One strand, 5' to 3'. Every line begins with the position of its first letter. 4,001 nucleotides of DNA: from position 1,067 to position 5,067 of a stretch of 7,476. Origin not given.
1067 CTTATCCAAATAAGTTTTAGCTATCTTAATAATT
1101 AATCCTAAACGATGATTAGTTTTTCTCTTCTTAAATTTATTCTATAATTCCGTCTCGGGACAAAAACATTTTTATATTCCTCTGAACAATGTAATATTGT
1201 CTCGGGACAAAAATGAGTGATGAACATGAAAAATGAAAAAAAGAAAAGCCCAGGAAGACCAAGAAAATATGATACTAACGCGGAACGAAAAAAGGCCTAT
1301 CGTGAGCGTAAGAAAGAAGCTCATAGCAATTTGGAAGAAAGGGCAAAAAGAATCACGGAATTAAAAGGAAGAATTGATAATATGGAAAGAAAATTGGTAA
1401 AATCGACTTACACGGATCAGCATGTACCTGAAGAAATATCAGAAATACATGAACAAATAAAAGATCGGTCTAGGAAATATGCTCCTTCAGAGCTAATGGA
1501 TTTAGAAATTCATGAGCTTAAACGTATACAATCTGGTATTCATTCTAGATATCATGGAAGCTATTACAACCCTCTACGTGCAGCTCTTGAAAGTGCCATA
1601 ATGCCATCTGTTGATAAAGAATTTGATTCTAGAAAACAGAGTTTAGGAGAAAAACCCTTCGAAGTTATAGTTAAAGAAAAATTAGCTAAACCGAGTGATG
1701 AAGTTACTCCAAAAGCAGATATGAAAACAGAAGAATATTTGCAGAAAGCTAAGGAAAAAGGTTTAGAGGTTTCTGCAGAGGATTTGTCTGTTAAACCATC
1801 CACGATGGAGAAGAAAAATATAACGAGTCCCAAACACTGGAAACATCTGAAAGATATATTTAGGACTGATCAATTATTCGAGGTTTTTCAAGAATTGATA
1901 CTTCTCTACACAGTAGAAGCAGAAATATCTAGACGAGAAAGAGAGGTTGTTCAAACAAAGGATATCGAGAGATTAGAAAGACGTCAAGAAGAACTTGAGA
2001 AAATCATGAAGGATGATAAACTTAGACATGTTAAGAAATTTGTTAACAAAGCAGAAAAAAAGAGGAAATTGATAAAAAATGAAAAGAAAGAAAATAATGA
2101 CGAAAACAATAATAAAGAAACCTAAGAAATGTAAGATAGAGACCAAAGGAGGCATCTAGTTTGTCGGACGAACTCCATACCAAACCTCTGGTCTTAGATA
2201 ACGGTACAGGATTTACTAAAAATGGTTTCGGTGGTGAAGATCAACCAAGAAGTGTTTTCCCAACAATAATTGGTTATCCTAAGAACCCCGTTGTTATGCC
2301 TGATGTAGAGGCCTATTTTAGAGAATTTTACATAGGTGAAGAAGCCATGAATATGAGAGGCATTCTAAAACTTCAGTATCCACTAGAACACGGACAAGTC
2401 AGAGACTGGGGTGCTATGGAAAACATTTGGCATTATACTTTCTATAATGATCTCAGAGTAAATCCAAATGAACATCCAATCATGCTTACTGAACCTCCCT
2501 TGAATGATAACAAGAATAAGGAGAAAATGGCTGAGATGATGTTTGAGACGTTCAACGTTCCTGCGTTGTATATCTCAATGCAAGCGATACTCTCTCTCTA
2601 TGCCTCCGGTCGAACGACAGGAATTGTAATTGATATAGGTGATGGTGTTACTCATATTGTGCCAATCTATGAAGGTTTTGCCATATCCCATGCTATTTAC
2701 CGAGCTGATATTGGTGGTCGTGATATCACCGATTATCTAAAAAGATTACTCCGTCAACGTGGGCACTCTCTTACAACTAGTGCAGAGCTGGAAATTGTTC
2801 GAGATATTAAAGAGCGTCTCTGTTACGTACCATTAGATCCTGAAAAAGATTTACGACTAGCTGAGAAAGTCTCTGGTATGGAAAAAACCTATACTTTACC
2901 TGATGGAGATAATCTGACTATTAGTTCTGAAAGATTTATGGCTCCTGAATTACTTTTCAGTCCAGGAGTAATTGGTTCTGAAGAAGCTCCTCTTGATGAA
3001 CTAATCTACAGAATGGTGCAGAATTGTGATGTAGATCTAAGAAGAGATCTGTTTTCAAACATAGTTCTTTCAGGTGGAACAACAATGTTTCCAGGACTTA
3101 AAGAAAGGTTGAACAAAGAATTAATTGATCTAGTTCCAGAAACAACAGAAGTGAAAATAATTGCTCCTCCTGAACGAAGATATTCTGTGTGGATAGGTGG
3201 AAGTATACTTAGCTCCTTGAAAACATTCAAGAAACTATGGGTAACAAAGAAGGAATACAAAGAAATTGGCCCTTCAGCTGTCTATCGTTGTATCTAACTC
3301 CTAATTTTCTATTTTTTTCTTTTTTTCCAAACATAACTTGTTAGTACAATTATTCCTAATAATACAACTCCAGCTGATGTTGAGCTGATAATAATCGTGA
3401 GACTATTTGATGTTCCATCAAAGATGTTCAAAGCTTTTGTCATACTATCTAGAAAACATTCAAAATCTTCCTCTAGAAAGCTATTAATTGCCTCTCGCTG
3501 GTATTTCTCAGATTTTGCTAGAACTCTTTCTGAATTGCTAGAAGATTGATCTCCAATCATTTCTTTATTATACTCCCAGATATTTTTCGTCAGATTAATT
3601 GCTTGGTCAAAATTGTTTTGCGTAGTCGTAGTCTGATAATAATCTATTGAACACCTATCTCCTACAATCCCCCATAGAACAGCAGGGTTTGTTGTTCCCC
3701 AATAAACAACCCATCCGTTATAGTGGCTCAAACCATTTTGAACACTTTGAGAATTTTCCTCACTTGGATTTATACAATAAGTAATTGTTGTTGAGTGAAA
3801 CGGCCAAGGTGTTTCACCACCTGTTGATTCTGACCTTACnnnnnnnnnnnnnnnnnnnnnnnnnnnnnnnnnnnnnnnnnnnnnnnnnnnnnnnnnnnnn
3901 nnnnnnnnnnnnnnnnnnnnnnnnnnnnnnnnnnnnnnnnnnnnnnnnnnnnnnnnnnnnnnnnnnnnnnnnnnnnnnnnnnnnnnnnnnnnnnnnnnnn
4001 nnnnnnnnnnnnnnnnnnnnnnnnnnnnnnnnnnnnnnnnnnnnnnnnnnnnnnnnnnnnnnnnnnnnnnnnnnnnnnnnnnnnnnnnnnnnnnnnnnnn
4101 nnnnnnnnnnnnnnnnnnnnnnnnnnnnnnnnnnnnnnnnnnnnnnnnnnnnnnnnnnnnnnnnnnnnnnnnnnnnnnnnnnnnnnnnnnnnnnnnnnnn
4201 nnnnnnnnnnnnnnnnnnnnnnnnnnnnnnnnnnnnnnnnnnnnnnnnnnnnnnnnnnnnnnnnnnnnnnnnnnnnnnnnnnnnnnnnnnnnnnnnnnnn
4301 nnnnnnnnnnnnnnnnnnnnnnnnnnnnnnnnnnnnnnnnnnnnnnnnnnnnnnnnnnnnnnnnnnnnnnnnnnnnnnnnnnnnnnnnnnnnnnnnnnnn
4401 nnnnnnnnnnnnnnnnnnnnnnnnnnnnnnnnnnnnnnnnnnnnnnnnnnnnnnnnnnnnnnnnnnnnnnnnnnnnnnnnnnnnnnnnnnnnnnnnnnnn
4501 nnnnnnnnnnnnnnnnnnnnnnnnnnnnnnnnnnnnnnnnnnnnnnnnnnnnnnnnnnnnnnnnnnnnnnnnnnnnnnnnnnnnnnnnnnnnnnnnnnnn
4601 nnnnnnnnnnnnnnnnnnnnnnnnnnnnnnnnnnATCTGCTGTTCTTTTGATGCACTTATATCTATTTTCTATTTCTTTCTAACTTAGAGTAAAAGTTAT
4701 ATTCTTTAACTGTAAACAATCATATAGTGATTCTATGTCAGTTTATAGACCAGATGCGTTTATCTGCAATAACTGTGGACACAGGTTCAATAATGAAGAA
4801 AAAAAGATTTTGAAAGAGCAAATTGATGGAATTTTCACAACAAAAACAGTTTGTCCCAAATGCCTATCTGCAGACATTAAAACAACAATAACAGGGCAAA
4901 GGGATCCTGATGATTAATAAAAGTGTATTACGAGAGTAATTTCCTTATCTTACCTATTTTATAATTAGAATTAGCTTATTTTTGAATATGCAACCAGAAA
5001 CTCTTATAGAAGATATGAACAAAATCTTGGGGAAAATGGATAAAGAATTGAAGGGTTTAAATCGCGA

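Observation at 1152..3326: Candidate autoregulated operon coupling a putative transcription factor to Asgard actin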

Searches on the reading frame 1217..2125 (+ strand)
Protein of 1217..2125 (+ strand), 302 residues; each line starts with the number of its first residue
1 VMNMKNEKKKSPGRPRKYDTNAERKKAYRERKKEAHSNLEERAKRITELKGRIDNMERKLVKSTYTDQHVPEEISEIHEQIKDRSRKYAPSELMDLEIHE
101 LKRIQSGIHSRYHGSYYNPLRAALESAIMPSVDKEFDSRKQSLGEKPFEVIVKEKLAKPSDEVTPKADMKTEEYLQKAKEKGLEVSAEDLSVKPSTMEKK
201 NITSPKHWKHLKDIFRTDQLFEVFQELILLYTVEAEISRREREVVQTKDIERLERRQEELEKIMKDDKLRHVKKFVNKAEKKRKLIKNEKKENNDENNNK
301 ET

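Call 4: search_protein_families(library=pfam, proteins=[window:1217-2125:+], max_evalue=0.1)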
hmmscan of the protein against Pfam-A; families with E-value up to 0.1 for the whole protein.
window:1217-2125:+ (302 aa): 1 family
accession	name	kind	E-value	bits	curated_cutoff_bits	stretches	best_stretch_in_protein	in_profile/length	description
PF16326.10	ABC_tran_CTD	-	0.038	14.7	32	0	248-285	15-53/69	ABC transporter C-terminal domain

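Call 8: find_homologous_proteins(query=window:1217-2125:+, max_evalue=0.01)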
Query window:1217-2125:+ (302 aa): 53 proteins with E <= 0.01 among 3144 candidates. Only proteins of 166 to 529 residues were searched: fused or split forms outside these lengths cannot appear, so this answer is no evidence that the protein stands alone or is whole; lengths 'longer' or 'shorter' looks for them.
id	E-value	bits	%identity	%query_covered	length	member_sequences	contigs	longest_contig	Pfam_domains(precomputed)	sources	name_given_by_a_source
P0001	7.5e-182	621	100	99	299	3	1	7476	-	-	-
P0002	3.7e-161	553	90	98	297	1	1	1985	-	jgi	-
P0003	2.3e-156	538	86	99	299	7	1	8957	-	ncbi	ncbi:MAG: hypothetical protein ACTSQ2_10780 [Candidatus Heimdallarchaeaceae archaeon]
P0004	9.3e-156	536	92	91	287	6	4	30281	-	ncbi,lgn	-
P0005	1.6e-154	531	90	91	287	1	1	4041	-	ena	-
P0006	3.5e-154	530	88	96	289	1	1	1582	-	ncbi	-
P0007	5.0e-151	520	86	96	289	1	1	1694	-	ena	-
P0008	3.6e-146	504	88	91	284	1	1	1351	-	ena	-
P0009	1.5e-141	489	88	87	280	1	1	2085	-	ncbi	ncbi:MAG: hypothetical protein ACTSQA_09575 [Candidatus Heimdallarchaeaceae archaeon]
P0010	3.0e-141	488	80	97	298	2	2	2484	-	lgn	-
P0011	3.8e-141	488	84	94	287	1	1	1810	-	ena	-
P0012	7.9e-139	480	77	99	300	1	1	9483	-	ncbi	-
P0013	2.3e-138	478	77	99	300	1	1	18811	-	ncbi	-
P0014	2.2e-136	472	81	91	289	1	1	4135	-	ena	-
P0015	3.5e-128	445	88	81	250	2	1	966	-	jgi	jgi:hypothetical protein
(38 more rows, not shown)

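Call 34: search_solved_structures(query=A1, max_evalue=10, show_alignments=3)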
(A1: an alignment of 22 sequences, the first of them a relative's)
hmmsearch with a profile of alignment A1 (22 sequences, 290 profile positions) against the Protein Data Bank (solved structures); distinct sequences matched with E-value up to 10: 7.
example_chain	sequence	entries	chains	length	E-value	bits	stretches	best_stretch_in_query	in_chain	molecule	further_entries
4c7n_B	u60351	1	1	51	0.072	15.8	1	41-80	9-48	SYNTHETIC ALPHA-HELIX, IM10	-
1t95_A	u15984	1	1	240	0.12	15.1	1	165-245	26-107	Hypothetical protein AF0491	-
6fsw_A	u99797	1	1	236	0.13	14.9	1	165-245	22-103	Ribosome maturation protein SDO1-like protein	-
1p9q_C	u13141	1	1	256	0.14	14.8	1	165-245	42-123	Hypothetical protein AF0491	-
4lun_U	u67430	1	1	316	0.51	13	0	100-134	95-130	Nonsense-mediated mRNA decay protein 2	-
25gf_D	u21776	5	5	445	1.8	11.2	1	85-130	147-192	KICSTOR subunit 2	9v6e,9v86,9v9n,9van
9o5a_F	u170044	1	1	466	1.9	11.1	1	85-130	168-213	KICSTOR subunit 2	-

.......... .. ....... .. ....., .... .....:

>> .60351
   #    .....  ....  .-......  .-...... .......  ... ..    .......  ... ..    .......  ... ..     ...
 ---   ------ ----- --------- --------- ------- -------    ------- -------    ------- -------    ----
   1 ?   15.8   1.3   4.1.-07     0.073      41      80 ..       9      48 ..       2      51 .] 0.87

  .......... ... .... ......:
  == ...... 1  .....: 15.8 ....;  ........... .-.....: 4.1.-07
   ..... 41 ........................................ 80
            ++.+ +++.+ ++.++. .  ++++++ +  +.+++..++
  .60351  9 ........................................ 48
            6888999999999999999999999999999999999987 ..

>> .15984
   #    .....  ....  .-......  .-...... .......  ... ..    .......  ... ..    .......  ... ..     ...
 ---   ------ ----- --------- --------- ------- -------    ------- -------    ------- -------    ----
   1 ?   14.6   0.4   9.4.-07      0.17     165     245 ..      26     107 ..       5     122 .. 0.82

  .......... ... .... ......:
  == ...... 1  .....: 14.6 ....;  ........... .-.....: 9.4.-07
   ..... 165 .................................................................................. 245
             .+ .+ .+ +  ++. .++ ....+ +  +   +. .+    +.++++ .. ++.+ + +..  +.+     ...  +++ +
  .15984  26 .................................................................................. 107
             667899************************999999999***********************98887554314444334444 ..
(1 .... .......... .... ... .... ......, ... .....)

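Call 40: predict_structure(alignment_id=A1)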
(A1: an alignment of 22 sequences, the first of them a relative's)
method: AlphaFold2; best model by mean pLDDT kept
length: 299 residues; sequences in the alignment: 22
mean_pLDDT: 67.1   pTM: 0.33
mean pLDDT of the five models: 67.1, 66.3, 65.7, 63.1, 58.2
residues with pLDDT >= 90: 13; 70-90: 138; 50-70: 74; < 50: 74
segments of 3 or more residues with pLDDT < 50: 1-6, 61-64, 128-147, 149-164, 187-212
pLDDT, mean of each block of 10 residues (from residue 1): 47 79 88 87 89 67 52 58 67 84 80 70 57 42 46 44 56 68 50 40 41 67 85 87 89 87 76 81 73 54
secondary structure, 60 per line:
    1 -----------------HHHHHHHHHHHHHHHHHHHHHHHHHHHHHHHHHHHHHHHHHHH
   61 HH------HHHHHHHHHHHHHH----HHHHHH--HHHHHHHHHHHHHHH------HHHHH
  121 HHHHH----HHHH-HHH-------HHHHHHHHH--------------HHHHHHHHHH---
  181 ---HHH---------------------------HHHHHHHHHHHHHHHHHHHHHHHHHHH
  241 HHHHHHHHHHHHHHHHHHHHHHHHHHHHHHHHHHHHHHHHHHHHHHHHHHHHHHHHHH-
elements in order: H18-62 H69-82 H87-92 H95-109 H116-125 H130-133 H145-153 H168-177 H214-298

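Call 68: fold_search(model_id=the predicted structure, library=pdb)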
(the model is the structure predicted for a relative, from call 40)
No match with E <= 0.001 here; weaker rows may still be real.
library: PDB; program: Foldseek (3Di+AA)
matches with E <= 10: 35; with E <= 0.001: 0
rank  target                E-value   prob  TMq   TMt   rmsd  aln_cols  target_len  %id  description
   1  6pfv_B                1.8e+00  0.15  0.20  0.33  22.9       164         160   20  Structure of S. venezuelae RisG-WhiG-c-di-GMP complex: orthorhombic crystal form (released 2019-11-13)
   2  6pfv_E                2.9e+00  0.08  0.17  0.28  24.0       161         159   23  Structure of S. venezuelae RisG-WhiG-c-di-GMP complex: orthorhombic crystal form (released 2019-11-13)
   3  9qxr_J                2.9e+00  0.02  0.11  0.09  31.6       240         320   18  E. coli JetABC monomer in a DNA boarding conformation (released 2025-10-01)
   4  9io5_J                3.3e+00  0.06  0.10  0.05  18.4       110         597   22  Cryo-EM structure of G1-ATPase dimer from Mycoplasma mobile gliding machinery (released 2025-03-12)
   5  7w1m_B                3.7e+00  0.04  0.14  0.09  30.8       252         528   17  Cryo-EM structure of human cohesin-CTCF-DNA complex (released 2023-05-31)
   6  9cpc_1C               4.5e+00  0.01  0.09  0.12  27.8       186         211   14  Atomic model of porcine brain ventricles cilia doublet microtubule (48-nm periodicity) (released 2024-10-23)
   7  4j7z_C                4.8e+00  0.03  0.10  0.24  22.4       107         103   14  Thermus thermophilus DNAJ J- and G/F-DOMAINS (released 2013-07-31)
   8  6uth_a                4.8e+00  0.01  0.09  0.11  27.1       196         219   15  Allosteric coupling between alpha-rings of 20S proteasome, 20S proteasome singly capped with a PA26/E102A_PANc, togeth (released 2020-09-09)
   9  2p22_C                5.1e+00  0.09  0.14  0.21  18.9        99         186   15  Structure of the Yeast ESCRT-I Heterotetramer Core (released 2007-06-05)
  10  3vhl_A                5.1e+00  0.07  0.13  0.15   6.3        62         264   14  Crystal structure of the DHR-2 domain of DOCK8 in complex with Cdc42 (T17N mutant) (released 2012-06-20)
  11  8iyj_A5               5.1e+00  0.06  0.16  0.27  29.0       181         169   14  Cryo-EM structure of the 48-nm repeat doublet microtubule from mouse sperm (released 2023-07-05)
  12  4j7z_A                5.4e+00  0.04  0.09  0.23  14.5        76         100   13  Thermus thermophilus DNAJ J- and G/F-DOMAINS (released 2013-07-31)
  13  6kgx_zE               5.7e+00  0.04  0.16  0.14  12.1       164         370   12  Structure of the phycobilisome from the red alga Porphyridium purpureum (released 2019-12-11)
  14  8c06_A                5.7e+00  0.02  0.09  0.03  23.0       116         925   20  Structure of Dimeric HECT E3 Ubiquitin Ligase UBR5 (released 2023-08-23)
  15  8ro1_TF               5.7e+00  0.08  0.16  0.09  22.4       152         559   12  Structure of the C. elegans Intron Lariat Spliceosome double-primed for disassembly (ILS'') (released 2024-08-07)
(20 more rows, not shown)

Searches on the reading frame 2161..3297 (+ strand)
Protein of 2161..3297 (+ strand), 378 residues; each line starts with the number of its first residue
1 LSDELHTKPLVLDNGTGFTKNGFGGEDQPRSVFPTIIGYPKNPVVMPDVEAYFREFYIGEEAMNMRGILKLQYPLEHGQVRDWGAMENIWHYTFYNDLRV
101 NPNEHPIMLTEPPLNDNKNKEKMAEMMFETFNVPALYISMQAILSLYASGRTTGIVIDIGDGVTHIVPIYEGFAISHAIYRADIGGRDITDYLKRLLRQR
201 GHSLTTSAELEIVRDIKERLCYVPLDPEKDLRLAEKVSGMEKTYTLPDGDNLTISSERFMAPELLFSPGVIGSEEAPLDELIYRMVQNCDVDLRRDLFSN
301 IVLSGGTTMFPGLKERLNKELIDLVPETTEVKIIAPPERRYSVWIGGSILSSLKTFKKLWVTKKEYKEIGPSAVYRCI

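Call 4: search_protein_families(library=pfam, proteins=[window:2161-3297:+], max_evalue=0.1)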
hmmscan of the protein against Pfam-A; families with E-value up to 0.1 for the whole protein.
window:2161-3297:+ (378 aa): 2 families
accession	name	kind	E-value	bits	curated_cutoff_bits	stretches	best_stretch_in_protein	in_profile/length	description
PF00022.25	Actin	-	1.1e-130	436.4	27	1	6-376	3-407/410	Actin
PF06723.19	MreB_Mbl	-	0.00043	19.7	27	1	149-321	142-297/327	MreB/Mbl protein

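Call 58: search_solved_structures(query=window:2161-3294:+, max_evalue=1e-50, show_alignments=1)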
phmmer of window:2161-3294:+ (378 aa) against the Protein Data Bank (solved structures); distinct sequences matched with E-value up to 1e-50: 135 (the best 60 are shown).
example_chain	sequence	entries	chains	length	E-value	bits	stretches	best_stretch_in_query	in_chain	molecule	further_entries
9wc4_A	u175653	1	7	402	6.8e-184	614.4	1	1-376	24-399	HC1 actin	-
4efh_A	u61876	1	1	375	1.7e-156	524.2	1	4-376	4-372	Actin-1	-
8thx_A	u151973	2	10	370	1.9e-155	520.8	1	10-376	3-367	Actin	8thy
1yag_A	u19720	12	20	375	6.9e-155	518.9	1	8-376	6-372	PROTEIN (ACTIN) | Actin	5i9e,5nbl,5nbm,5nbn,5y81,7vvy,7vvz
7ju4_u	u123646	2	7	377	8.4e-155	518.7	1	1-376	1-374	Actin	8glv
7yfn_A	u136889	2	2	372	9.3e-155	518.5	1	9-376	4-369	Actin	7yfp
8ti3_A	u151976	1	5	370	1.3e-154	518.1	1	10-376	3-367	Actin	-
12bw_A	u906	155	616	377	2e-154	517.4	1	1-376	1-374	Actin, alpha skeletal muscle | ALPHA ACTIN | a-actin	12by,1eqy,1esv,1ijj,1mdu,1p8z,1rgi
1nlv_A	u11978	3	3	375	3.4e-154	516.7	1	8-376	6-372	Actin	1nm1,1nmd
3chw_A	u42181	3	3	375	3.4e-154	516.7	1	8-376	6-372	Major actin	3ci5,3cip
8trm_A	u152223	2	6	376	3.6e-154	516.6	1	6-376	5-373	Actin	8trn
6jh8_A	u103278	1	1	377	4.2e-154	516.4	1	1-376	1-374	Actin, alpha skeletal muscle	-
3g37_O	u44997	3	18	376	4.4e-154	516.3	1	3-376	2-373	Actin, alpha skeletal muscle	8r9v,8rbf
7u8k_A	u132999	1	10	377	4.4e-154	516.3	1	3-376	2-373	Actin, alpha skeletal muscle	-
4b1u_B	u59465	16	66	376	4.7e-154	516.2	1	3-376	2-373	ACTIN, ALPHA SKELETAL MUSCLE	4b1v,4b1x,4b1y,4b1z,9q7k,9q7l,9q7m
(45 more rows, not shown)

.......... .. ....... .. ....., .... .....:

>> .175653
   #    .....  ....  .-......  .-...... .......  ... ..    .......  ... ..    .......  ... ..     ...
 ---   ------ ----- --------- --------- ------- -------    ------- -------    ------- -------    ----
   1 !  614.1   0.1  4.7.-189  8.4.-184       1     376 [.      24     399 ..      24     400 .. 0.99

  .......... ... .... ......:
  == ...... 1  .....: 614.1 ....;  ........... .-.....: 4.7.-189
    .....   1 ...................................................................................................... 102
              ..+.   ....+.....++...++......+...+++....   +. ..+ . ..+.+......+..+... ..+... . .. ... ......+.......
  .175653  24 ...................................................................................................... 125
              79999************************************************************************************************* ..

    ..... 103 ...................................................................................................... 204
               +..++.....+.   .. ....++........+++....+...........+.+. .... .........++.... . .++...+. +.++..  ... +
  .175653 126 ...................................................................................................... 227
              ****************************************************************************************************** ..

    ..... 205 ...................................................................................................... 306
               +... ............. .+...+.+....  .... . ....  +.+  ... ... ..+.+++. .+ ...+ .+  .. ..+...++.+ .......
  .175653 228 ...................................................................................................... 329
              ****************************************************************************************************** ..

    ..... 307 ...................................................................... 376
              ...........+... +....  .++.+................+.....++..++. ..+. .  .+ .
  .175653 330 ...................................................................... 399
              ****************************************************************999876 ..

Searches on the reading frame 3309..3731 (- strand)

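Call 4: search_protein_families(library=pfam, proteins=[window:3309-3731:-], max_evalue=0.1)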
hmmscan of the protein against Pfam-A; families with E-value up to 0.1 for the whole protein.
window:3309-3731:- (140 aa): 1 family
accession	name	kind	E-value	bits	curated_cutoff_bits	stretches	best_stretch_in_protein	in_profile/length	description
PF15596.11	Imm57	-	0.079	13.5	25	0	52-100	35-80/100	Immunity protein 57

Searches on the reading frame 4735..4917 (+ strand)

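Call 4: search_protein_families(library=pfam, proteins=[window:4735-4917:+], max_evalue=0.1)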
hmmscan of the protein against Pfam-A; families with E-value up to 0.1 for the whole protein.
window:4735-4917:+ (60 aa): 14 families
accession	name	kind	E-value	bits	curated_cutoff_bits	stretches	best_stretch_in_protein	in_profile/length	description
PF09723.15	Zn_ribbon_8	-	0.00041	20.7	34.4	1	9-48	6-37/41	Zinc ribbon domain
PF01155.25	HypA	-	0.0015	18.9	28.9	1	7-51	69-100/112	Hydrogenase/urease nickel incorporation, metallochaperone, hypA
PF12773.13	DZR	-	0.0024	18.5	27.3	1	5-45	9-32/45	Double zinc ribbon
PF08271.17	Zn_Ribbon_TF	-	0.0091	16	29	0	39-48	2-11/43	TFIIB zinc-binding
PF18551.6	TackOD1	-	0.013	15.5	32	0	34-51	85-102/188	Thaumarchaeal output domain 1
PF12172.15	zf-ChsH2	-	0.014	15.6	23.2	0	34-47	22-35/37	ChsH2, rubredoxin-like zinc ribbon domain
PF08274.17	Zn_Ribbon_YjdM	-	0.017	15.5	30.8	0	7-17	18-28/30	PhnA Zinc-Ribbon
PF01096.23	Zn_ribbon_TFIIS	-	0.018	15.3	21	0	9-18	29-38/39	Transcription factor S-II (TFIIS)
PF05191.20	ADK_lid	-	0.026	14.8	26.6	0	10-31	3-24/36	Adenylate kinase, active site lid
PF12760.12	Zn_ribbon_IS1595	-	0.033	14.6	25.4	0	35-52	16-32/46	Transposase zinc-ribbon domain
PF13248.11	Zn_ribbon_3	-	0.044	13.7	27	0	6-18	14-26/26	zinc-ribbon domain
PF14369.11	Zn_ribbon_19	-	0.049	14.2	30.8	0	7-18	19-31/35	zinc-ribbon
PF07191.17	Zn_ribbon_6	-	0.054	13.9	25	1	10-44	2-36/67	Double zinc ribbon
PF23455.1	DUF7129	-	0.06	13.5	30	0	9-23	12-26/45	Domain of unknown function (DUF7129)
